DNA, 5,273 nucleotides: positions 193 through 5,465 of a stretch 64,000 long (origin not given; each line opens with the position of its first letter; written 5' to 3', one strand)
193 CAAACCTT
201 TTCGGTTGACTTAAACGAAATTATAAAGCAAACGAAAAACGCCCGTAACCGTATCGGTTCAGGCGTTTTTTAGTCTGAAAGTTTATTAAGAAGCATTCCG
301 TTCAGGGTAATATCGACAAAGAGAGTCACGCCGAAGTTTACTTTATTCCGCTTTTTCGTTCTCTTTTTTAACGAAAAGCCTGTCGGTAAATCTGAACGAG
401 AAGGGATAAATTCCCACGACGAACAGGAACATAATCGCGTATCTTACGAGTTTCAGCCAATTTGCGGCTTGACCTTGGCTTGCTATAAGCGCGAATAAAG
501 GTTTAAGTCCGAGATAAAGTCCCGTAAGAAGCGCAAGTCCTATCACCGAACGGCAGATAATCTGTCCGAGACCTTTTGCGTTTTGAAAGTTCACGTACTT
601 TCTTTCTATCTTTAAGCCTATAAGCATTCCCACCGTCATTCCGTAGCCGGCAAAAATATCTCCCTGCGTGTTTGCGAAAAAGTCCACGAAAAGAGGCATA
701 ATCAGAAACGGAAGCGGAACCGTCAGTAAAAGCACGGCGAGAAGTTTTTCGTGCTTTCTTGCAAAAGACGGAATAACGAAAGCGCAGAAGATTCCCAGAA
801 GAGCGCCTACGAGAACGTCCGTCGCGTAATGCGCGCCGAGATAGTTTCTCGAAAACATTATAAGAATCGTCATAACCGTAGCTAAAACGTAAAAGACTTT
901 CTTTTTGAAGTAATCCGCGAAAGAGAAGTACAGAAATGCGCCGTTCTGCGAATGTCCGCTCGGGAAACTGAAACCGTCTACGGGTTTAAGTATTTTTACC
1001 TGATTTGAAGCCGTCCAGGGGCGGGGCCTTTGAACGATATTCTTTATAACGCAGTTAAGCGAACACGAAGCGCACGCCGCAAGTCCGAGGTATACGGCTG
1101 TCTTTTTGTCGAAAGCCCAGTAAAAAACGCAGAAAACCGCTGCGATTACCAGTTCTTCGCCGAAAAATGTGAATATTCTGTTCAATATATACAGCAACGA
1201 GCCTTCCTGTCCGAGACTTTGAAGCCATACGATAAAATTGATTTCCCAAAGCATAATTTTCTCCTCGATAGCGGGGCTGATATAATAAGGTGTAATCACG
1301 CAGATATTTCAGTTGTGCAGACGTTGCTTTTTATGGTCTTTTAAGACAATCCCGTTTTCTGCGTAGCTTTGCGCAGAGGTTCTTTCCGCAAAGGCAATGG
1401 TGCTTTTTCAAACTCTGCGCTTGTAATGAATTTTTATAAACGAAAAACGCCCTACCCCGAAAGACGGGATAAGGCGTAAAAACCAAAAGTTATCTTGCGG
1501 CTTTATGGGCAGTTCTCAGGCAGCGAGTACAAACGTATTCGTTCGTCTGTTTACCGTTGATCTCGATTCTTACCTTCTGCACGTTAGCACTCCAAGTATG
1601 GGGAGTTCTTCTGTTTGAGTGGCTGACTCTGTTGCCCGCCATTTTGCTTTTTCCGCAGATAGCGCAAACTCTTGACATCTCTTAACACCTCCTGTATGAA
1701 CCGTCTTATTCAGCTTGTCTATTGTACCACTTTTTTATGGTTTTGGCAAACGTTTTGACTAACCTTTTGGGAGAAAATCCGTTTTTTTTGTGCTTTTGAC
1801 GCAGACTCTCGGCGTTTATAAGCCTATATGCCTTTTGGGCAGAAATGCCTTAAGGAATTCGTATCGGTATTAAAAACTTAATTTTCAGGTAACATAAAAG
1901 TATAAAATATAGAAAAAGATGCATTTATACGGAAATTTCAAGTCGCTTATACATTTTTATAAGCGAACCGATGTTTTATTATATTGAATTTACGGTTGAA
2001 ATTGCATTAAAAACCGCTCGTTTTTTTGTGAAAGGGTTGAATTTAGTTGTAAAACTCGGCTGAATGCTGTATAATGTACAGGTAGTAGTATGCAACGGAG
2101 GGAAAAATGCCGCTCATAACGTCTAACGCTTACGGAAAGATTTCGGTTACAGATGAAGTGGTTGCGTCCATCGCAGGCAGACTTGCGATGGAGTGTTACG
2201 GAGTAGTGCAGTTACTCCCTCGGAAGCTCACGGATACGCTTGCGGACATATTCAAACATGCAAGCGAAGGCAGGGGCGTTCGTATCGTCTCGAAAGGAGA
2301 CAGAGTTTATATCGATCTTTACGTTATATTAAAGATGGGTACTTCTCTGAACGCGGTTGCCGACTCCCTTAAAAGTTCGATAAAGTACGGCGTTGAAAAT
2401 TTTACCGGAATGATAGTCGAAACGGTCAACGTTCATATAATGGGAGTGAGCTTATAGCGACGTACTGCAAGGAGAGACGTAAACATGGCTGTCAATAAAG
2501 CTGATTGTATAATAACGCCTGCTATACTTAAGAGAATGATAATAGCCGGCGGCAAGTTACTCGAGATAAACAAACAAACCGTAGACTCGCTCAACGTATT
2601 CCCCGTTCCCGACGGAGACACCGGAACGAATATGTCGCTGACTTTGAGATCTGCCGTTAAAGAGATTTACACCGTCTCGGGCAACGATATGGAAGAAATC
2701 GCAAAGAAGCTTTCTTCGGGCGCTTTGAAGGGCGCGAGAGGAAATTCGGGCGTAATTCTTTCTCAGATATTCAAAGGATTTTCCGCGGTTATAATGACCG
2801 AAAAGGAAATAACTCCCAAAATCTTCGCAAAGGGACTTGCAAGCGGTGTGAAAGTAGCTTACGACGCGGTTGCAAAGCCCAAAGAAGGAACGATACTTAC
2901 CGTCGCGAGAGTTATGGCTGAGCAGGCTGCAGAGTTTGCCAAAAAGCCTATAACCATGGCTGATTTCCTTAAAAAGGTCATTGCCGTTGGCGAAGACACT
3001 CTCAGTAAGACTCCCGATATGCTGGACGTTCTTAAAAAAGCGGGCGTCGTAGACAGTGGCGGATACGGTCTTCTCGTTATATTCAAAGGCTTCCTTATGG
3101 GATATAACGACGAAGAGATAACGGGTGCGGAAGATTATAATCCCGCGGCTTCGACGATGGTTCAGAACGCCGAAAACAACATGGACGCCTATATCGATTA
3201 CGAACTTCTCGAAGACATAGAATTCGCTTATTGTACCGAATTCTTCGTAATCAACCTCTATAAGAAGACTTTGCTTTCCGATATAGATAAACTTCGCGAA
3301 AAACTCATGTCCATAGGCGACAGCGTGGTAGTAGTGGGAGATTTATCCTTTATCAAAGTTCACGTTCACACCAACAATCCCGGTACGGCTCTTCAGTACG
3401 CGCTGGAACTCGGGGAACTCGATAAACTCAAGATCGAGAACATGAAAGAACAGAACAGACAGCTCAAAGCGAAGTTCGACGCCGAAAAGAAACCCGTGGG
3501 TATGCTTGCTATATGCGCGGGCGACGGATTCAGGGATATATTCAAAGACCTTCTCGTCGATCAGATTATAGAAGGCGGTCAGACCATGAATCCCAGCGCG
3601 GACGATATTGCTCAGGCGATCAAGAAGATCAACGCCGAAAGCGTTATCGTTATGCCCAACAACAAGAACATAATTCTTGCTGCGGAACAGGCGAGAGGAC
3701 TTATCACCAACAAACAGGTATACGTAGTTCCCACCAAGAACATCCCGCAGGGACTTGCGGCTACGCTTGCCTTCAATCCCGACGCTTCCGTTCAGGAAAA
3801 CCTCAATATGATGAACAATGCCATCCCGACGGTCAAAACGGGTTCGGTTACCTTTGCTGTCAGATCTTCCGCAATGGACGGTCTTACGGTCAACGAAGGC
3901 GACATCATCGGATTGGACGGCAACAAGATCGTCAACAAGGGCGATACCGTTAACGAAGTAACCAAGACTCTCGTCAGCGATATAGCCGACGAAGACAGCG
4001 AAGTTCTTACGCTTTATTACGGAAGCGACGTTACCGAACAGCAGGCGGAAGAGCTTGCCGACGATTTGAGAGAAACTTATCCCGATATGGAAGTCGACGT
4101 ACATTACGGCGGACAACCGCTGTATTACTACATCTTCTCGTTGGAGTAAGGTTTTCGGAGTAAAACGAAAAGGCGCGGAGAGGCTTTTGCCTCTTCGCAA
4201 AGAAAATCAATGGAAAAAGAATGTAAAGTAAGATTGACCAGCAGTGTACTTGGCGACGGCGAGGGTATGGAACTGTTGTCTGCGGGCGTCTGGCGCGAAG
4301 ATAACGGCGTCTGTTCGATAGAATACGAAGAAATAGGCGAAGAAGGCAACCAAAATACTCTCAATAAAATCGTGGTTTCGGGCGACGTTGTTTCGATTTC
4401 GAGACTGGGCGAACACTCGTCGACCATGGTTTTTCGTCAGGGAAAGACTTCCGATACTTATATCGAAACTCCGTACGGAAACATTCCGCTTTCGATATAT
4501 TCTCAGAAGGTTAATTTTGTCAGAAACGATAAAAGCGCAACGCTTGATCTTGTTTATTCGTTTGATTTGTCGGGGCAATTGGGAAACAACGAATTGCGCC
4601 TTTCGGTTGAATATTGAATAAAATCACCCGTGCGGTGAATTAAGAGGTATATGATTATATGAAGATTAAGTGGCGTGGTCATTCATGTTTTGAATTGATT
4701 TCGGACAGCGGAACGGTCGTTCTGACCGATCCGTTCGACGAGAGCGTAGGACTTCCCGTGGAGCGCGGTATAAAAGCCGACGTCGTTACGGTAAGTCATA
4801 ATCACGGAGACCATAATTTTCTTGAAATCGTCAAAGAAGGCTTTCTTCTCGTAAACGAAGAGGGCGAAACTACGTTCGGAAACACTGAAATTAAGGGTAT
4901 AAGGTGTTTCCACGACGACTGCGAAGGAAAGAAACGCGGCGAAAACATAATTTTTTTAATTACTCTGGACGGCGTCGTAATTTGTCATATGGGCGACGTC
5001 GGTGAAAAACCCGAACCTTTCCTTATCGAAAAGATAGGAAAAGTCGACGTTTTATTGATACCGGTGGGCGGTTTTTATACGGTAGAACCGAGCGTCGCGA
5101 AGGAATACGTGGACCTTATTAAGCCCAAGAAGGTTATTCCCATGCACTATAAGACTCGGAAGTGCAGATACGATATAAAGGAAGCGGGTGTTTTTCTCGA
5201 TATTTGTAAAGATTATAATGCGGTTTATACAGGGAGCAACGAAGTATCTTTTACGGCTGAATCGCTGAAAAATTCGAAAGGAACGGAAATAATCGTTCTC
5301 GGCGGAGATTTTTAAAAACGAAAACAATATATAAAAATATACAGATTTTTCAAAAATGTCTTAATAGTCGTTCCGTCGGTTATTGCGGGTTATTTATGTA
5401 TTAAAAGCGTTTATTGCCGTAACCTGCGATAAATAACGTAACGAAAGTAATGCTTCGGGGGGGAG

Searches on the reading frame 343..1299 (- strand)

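Call 38: search_protein_families(library=pfam, proteins=[window:343-1299:-], max_evalue=0.00001)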
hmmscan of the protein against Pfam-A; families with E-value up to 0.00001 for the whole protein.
window:343-1299:- (318 aa): 2 families
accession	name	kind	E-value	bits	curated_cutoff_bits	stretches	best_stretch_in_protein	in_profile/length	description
PF01569.27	PAP2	-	1.7e-24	86.5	27.2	1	68-182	2-127/130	PAP2 superfamily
PF14378.12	PAP2_3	-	1e-07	32.4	27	1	110-173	125-188/190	PAP2 superfamily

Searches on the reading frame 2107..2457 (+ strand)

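Call 38: search_protein_families(library=pfam, proteins=[window:2107-2457:+], max_evalue=0.00001)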
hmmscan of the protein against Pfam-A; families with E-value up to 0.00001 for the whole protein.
window:2107-2457:+ (116 aa): 1 family
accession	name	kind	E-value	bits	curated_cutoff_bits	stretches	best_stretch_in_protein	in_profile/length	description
PF03780.18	Asp23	-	2.1e-26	92.9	28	1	9-114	2-107/108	Asp23 family, cell envelope-related function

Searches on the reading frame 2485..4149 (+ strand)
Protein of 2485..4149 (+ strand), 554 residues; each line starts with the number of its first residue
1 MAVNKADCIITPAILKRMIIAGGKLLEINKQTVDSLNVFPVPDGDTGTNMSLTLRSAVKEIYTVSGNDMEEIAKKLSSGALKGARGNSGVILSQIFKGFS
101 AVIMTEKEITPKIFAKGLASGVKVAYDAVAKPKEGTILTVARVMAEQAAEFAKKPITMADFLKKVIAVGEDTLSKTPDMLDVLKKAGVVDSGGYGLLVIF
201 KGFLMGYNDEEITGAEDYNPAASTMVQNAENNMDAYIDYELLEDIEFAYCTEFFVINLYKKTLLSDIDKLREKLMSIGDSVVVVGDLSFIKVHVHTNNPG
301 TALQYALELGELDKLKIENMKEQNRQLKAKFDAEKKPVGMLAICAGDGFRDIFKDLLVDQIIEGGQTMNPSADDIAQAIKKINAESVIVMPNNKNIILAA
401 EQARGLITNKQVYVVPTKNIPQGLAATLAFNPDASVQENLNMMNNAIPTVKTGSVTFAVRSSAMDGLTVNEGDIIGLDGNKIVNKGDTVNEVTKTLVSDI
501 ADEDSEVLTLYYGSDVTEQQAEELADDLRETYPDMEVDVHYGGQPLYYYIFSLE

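Call 38: search_protein_families(library=pfam, proteins=[window:2485-4149:+], max_evalue=0.00001)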
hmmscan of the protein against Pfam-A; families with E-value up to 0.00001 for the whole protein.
window:2485-4149:+ (554 aa): 3 families
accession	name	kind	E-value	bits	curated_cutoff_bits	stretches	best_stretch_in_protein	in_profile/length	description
PF13684.11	FakA-like_C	-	2.7e-83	279.1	23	1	339-554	1-216/216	Fatty acid kinase subunit A-like, C-terminal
PF02734.22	Dak2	-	2.7e-41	141.8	27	1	40-204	1-173/174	DAK2 domain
PF21645.3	FakA-like_M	-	1.3e-27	95.8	24.9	1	246-326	1-79/80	Fatty acid kinase subunit A-like, middle domain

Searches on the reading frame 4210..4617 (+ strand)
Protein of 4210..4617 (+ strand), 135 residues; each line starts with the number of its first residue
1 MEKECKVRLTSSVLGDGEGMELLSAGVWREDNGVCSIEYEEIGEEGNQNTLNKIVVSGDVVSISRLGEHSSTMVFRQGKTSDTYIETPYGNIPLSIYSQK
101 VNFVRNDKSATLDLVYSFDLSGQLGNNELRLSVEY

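Call 38: search_protein_families(library=pfam, proteins=[window:4210-4617:+], max_evalue=0.00001)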
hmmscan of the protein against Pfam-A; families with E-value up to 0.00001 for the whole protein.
window:4210-4617:+ (135 aa): 1 family
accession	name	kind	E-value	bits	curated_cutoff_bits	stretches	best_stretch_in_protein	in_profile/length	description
PF09148.16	DUF1934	-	4.3e-21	75.7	22.5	1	12-131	8-128/128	Domain of unknown function (DUF1934)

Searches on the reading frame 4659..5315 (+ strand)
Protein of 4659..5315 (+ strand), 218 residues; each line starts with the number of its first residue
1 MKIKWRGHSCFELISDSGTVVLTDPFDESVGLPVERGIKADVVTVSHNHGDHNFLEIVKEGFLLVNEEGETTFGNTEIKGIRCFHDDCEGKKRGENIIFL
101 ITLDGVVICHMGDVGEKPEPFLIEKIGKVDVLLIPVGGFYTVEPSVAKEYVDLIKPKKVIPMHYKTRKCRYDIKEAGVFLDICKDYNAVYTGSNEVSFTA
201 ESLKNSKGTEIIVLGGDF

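Call 38: search_protein_families(library=pfam, proteins=[window:4659-5315:+], max_evalue=0.00001)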
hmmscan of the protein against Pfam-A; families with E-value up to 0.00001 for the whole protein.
window:4659-5315:+ (218 aa): 2 families
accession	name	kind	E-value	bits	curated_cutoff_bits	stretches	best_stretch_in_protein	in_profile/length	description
PF13483.12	Lactamase_B_3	-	1.2e-45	155.8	24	1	2-163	1-160/160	Beta-lactamase superfamily domain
PF12706.13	Lactamase_B_2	-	1.6e-09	38.1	27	1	66-164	91-200/200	Beta-lactamase superfamily domain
